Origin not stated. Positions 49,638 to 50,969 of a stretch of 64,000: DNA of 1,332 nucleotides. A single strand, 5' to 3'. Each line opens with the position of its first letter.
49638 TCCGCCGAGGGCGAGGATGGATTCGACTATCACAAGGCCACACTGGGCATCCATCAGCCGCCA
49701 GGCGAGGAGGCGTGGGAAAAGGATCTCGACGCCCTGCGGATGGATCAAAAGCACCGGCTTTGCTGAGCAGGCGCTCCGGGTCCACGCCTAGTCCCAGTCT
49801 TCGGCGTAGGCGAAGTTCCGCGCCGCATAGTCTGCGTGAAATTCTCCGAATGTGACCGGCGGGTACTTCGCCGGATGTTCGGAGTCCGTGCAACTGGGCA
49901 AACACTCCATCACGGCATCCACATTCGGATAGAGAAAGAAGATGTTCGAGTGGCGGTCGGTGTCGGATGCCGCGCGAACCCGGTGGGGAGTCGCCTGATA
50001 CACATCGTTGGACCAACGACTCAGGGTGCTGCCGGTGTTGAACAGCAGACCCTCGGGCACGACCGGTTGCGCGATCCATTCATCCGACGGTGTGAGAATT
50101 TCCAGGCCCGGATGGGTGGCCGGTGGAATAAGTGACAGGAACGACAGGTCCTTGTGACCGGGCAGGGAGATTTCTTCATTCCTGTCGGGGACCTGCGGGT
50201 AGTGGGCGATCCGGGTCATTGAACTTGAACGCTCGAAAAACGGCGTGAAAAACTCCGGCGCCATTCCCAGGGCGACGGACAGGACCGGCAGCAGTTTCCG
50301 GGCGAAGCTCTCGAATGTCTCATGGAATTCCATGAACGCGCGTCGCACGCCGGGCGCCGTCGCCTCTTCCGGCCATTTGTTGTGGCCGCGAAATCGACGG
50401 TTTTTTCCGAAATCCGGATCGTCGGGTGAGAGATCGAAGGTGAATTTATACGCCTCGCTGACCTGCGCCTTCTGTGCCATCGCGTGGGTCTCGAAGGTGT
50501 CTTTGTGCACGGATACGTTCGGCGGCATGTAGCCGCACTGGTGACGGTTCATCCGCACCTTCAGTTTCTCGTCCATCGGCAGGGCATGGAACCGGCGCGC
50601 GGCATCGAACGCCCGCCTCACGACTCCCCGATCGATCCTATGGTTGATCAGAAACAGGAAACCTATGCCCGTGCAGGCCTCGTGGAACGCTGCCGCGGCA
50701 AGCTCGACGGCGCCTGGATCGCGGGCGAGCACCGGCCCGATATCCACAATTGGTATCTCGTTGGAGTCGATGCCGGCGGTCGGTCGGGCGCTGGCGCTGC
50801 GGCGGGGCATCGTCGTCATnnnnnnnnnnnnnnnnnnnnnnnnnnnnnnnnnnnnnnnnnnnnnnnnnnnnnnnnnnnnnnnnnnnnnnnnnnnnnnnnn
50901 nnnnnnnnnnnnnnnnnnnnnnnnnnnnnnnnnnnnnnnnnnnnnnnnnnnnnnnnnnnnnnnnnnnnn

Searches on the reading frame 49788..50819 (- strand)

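Call 3: search_protein_families(library=pfam, proteins=[window:49788-50819:-])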
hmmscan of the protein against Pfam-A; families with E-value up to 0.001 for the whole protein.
window:49788-50819:- (343 aa): 2 families
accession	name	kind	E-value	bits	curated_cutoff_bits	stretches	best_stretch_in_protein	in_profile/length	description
PF14226.12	DIOX_N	-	3.1e-24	86.3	27.3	1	22-152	1-117/117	non-haem dioxygenase in morphine synthesis N-terminal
PF03171.26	2OG-FeII_Oxy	-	6.3e-15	55.8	23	1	200-296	3-99/101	2OG-Fe(II) oxygenase superfamily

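Call 19: search_protein_families(library=ncbifam, proteins=[window:49788-50819:-], max_evalue=0.01)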
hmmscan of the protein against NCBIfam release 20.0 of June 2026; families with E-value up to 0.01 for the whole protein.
window:49788-50819:- (343 aa): 0 families
